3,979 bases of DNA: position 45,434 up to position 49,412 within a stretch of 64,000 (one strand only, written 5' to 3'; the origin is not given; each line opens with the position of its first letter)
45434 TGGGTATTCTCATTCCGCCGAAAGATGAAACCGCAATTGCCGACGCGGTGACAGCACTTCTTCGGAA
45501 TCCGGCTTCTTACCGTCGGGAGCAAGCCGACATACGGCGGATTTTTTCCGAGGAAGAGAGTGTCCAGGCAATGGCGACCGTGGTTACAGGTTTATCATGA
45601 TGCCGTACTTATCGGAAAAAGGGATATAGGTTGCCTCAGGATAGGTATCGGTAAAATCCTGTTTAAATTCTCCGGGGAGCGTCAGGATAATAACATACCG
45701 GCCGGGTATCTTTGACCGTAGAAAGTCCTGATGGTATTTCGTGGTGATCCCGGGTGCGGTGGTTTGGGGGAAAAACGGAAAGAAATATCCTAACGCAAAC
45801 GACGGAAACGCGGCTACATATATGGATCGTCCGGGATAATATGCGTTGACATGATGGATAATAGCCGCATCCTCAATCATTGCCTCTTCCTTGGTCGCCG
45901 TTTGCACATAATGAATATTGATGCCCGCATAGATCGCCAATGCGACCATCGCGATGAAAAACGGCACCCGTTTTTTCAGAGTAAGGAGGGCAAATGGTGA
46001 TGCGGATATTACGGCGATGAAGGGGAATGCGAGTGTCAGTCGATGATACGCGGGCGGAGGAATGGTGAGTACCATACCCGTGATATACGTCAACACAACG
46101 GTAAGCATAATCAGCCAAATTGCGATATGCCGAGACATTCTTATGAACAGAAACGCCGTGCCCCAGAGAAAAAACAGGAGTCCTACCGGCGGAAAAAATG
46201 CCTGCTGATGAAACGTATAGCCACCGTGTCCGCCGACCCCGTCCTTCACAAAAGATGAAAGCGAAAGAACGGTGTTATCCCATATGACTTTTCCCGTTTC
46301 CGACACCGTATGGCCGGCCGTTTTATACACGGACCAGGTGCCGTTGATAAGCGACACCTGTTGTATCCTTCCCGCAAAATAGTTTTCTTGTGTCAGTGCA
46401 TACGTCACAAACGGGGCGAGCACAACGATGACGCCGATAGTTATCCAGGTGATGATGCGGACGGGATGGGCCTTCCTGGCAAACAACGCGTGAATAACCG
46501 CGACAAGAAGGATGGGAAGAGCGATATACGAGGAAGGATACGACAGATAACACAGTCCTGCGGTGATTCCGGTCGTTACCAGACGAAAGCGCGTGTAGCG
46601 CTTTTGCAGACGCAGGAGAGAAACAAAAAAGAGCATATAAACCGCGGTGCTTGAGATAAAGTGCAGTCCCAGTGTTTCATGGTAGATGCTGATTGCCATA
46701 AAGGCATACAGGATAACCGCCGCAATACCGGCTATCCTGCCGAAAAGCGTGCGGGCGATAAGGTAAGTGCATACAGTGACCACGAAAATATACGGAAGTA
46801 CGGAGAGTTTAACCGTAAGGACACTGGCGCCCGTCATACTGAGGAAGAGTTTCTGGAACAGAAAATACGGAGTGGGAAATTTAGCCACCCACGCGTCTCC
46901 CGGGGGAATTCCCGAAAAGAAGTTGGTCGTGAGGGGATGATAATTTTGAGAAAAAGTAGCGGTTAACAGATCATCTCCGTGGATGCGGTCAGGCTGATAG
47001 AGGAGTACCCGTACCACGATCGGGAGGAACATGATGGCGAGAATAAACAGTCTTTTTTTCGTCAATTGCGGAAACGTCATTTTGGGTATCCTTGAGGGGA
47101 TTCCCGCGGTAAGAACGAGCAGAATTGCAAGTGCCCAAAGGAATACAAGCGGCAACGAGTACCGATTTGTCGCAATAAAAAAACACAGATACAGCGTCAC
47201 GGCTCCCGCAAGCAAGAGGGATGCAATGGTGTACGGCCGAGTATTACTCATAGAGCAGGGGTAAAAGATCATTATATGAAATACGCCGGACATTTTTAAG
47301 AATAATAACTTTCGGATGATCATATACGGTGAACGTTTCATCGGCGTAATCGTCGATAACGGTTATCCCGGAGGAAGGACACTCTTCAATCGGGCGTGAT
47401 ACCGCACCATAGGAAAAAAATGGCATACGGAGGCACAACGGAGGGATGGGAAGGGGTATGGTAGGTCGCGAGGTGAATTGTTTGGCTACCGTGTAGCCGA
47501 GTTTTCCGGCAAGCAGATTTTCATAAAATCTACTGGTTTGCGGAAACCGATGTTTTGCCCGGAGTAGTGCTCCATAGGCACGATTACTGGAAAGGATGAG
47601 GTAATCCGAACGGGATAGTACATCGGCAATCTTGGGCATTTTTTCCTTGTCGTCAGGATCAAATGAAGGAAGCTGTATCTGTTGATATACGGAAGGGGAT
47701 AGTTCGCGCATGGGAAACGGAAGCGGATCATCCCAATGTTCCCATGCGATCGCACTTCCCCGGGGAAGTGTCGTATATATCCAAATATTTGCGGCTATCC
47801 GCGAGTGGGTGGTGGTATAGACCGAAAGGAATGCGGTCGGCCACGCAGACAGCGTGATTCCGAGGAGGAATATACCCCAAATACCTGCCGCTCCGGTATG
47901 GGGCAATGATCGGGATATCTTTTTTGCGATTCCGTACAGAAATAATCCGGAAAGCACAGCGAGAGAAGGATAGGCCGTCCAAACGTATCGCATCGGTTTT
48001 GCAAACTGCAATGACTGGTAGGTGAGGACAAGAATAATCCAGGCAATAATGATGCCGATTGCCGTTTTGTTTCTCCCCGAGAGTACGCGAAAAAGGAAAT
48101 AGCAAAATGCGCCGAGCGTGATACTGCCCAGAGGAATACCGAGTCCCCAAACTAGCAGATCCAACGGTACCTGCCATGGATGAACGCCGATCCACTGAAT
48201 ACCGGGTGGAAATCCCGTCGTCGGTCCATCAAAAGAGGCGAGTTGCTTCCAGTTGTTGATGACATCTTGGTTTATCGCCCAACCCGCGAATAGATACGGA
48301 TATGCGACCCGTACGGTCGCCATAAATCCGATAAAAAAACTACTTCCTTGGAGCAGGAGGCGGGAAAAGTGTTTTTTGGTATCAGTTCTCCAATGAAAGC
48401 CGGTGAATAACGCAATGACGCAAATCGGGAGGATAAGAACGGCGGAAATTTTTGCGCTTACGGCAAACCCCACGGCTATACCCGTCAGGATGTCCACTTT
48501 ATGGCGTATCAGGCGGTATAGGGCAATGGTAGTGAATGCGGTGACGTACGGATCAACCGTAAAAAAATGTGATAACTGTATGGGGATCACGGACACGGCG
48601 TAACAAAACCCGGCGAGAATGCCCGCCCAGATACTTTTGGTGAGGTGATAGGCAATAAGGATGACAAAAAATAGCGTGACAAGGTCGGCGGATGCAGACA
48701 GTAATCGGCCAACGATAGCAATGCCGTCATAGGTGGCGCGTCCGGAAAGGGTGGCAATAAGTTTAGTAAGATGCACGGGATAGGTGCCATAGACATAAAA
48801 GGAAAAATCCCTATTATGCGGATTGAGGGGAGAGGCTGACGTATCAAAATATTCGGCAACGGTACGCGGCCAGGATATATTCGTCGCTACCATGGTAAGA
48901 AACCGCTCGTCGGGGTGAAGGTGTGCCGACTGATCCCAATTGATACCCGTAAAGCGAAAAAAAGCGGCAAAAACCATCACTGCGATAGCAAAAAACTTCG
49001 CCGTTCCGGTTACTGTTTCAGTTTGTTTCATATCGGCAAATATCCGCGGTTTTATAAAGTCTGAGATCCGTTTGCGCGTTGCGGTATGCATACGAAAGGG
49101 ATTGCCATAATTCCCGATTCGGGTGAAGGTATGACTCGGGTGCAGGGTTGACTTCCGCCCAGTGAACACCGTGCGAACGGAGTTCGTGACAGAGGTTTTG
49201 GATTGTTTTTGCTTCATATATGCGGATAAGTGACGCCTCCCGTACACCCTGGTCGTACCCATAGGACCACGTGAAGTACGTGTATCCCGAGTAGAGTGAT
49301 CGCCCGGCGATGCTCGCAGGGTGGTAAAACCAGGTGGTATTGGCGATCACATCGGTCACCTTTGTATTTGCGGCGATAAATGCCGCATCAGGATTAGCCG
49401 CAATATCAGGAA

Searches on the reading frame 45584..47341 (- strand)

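Call 6: search_protein_families(library=pfam, proteins=[window:45584-47341:-], max_evalue=0.01)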
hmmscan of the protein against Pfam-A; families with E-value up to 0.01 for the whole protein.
window:45584-47341:- (585 aa): 1 family
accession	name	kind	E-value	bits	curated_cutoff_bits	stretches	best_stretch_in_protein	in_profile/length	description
PF13231.12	PMT_2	-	0.00078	20.1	26.1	1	159-310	6-156/160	Dolichyl-phosphate-mannose-protein mannosyltransferase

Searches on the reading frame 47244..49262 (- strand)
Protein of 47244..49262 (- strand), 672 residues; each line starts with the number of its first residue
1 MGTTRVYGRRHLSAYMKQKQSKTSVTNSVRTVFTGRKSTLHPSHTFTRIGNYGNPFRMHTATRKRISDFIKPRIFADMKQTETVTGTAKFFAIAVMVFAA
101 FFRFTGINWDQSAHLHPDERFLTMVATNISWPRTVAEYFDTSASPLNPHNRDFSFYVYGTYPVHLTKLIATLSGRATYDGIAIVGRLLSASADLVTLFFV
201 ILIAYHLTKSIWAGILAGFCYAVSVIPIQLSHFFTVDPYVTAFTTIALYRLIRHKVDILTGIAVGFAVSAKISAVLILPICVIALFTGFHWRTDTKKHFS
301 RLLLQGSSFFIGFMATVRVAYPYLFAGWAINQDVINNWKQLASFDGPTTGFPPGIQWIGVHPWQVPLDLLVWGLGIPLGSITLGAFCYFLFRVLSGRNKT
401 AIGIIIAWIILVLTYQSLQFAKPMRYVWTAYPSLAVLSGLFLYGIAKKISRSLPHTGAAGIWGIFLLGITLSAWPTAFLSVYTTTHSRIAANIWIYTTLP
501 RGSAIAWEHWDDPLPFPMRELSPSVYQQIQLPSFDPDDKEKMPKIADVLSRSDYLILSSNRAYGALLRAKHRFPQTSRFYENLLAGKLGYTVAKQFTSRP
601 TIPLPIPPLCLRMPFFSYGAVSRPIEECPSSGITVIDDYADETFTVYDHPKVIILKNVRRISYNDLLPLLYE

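Call 6: search_protein_families(library=pfam, proteins=[window:47244-49262:-], max_evalue=0.01)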
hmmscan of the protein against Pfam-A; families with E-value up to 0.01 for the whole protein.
window:47244-49262:- (672 aa): 1 family
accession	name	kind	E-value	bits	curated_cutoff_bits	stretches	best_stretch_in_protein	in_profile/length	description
PF02366.24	PMT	-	5e-09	36.5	22.7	1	184-287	84-199/245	Dolichyl-phosphate-mannose-protein mannosyltransferase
